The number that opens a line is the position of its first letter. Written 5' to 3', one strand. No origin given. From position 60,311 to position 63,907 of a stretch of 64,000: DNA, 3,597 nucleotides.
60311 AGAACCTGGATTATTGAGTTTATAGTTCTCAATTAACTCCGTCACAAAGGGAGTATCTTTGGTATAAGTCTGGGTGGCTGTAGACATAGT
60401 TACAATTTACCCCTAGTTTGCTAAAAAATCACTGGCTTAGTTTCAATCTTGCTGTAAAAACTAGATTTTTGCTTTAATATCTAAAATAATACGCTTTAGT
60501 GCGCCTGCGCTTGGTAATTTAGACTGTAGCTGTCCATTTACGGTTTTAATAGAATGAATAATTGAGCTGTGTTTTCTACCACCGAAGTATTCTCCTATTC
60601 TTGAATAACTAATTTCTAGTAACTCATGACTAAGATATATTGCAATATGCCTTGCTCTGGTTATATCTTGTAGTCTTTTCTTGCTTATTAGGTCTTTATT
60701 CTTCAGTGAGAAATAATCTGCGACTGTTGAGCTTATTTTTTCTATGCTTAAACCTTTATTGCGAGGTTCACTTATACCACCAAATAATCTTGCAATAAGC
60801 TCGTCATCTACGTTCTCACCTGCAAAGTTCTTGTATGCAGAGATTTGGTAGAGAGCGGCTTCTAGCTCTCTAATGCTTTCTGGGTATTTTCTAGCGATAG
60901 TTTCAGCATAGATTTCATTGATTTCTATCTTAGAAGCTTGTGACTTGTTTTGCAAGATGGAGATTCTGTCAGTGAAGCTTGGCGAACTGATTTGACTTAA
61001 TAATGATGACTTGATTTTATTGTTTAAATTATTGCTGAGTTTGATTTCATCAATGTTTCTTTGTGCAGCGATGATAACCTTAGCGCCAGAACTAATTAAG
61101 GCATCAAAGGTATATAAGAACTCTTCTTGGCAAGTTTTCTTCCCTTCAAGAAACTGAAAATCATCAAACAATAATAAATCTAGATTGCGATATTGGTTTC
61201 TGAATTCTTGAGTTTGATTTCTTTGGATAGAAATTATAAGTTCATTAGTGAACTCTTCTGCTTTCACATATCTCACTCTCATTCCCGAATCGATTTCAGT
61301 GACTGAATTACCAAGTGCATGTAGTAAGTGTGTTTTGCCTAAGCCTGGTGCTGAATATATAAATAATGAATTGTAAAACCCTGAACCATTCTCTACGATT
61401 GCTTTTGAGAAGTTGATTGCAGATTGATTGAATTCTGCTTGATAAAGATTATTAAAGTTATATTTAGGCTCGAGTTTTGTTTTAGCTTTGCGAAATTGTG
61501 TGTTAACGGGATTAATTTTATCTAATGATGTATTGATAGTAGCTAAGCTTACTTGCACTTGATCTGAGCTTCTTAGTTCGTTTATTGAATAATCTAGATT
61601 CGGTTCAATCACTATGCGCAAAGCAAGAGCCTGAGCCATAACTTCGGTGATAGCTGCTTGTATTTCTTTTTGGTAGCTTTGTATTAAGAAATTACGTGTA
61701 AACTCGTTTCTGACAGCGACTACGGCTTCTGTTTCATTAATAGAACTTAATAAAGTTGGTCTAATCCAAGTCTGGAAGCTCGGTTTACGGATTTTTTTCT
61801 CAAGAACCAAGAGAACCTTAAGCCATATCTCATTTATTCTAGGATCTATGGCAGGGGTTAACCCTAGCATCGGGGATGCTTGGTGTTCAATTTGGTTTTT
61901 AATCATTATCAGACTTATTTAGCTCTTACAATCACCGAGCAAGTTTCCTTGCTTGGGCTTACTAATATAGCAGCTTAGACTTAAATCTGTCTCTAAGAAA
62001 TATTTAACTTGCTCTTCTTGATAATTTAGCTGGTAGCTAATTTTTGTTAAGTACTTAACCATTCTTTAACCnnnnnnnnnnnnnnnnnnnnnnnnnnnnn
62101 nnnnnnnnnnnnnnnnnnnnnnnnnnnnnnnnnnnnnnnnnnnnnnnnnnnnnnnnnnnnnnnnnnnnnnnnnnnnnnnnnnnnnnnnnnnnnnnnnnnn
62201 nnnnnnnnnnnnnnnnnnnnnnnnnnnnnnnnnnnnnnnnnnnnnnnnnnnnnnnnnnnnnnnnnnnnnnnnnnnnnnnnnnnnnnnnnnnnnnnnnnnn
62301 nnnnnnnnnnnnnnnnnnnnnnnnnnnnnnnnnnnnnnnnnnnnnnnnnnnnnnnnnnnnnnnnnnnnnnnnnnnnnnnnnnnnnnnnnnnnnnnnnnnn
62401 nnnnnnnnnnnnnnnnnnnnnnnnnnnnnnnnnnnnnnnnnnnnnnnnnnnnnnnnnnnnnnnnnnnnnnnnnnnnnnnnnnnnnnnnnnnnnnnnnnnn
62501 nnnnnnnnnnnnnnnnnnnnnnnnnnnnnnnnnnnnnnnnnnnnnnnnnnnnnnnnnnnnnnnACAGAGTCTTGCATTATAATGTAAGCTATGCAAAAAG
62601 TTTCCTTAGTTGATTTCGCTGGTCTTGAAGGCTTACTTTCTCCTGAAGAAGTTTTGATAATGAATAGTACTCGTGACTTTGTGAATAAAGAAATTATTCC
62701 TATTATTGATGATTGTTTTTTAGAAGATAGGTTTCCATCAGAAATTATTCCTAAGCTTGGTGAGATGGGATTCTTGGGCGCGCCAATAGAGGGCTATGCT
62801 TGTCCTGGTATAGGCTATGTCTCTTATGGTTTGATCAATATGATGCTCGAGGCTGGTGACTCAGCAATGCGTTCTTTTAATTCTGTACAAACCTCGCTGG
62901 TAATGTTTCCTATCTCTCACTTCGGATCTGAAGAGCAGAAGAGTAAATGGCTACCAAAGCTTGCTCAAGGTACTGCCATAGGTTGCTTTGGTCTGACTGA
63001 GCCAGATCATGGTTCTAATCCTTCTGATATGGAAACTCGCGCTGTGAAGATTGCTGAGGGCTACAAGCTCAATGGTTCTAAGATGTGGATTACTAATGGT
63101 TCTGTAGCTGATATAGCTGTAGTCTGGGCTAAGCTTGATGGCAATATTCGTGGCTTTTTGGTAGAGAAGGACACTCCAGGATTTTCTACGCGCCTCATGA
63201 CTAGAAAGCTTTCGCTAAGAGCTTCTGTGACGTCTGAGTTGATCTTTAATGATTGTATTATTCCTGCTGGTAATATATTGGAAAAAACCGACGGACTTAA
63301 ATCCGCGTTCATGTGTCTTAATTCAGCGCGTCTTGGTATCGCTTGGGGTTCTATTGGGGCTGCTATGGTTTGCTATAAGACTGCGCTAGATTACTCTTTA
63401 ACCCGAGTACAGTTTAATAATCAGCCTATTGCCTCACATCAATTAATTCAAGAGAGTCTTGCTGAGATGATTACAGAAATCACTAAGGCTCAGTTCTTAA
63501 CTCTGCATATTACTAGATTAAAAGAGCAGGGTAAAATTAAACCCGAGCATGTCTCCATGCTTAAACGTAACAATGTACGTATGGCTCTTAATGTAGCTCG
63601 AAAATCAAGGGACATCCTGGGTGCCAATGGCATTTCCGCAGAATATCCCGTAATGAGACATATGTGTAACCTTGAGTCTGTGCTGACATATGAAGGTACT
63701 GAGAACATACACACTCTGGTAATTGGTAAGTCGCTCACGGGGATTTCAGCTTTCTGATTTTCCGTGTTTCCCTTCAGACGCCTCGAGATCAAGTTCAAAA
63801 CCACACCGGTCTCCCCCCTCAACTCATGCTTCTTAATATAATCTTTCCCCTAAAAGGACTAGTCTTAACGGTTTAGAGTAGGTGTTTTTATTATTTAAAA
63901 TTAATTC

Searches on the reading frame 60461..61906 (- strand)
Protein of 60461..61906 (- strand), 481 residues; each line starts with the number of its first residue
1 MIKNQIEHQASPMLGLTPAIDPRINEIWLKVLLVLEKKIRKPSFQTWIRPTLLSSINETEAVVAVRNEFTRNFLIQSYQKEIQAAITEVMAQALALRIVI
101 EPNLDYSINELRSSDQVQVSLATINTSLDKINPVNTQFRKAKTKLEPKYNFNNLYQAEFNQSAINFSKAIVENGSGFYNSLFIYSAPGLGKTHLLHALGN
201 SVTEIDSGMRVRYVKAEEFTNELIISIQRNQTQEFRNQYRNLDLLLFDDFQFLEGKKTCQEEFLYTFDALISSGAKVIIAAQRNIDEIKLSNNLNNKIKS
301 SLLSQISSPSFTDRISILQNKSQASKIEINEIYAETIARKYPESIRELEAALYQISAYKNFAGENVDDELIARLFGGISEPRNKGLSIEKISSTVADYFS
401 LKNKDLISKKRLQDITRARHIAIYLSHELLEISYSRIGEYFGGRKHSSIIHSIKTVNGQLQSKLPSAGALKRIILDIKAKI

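Call 54: search_protein_families(library=pfam, proteins=[window:60461-61906:-], max_evalue=0.001)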
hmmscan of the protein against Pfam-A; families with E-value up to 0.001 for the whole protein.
window:60461-61906:- (481 aa): 5 families
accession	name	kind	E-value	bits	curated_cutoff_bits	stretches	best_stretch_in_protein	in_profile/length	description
PF00308.24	Bac_DnaA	-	3.4e-43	148.1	23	1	145-300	1-157/162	Bacterial DnaA ATPAse domain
PF08299.17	Bac_DnaA_C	-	6.8e-24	84.1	31.5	1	388-456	1-69/69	Bacterial dnaA protein helix-turn-helix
PF11638.13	DnaA_N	-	3.4e-14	52.7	24.6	1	25-87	1-64/65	DnaA N-terminal domain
PF01695.23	IstB_IS21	-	8.7e-08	32.4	24.1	1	183-286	97-197/238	IstB-like ATP binding protein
PF00004.35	AAA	-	2.4e-05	25.2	21.2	1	182-289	2-115/131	ATPase family associated with various cellular activities (AAA)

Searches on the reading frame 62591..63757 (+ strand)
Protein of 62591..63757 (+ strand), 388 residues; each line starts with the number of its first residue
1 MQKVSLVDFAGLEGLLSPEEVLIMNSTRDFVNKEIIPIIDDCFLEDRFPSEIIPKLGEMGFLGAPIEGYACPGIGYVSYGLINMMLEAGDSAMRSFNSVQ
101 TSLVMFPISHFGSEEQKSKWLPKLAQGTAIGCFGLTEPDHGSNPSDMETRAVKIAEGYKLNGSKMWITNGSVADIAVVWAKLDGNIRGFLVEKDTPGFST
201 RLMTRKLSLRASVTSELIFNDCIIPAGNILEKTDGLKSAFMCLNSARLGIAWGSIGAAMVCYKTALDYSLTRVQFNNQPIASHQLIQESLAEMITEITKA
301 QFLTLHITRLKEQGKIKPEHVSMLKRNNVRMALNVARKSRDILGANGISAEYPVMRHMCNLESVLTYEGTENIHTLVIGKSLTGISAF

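Call 54: search_protein_families(library=pfam, proteins=[window:62591-63757:+], max_evalue=0.001)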
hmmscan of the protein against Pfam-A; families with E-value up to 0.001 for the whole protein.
window:62591-63757:+ (388 aa): 4 families
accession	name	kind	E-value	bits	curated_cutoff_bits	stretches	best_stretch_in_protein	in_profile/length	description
PF00441.29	Acyl-CoA_dh_1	-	1.4e-31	110.1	22.4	1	234-382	2-149/150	Acyl-CoA dehydrogenase, C-terminal domain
PF02771.21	Acyl-CoA_dh_N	-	3.5e-29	101.9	22.9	1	18-127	2-112/113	Acyl-CoA dehydrogenase, N-terminal domain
PF02770.24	Acyl-CoA_dh_M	-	2.4e-23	82.6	33.3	1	132-222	1-97/97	Acyl-CoA dehydrogenase, middle domain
PF08028.16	Acyl-CoA_dh_2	-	3.9e-08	34.1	22.7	1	249-369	2-131/134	Acyl-CoA dehydrogenase, C-terminal domain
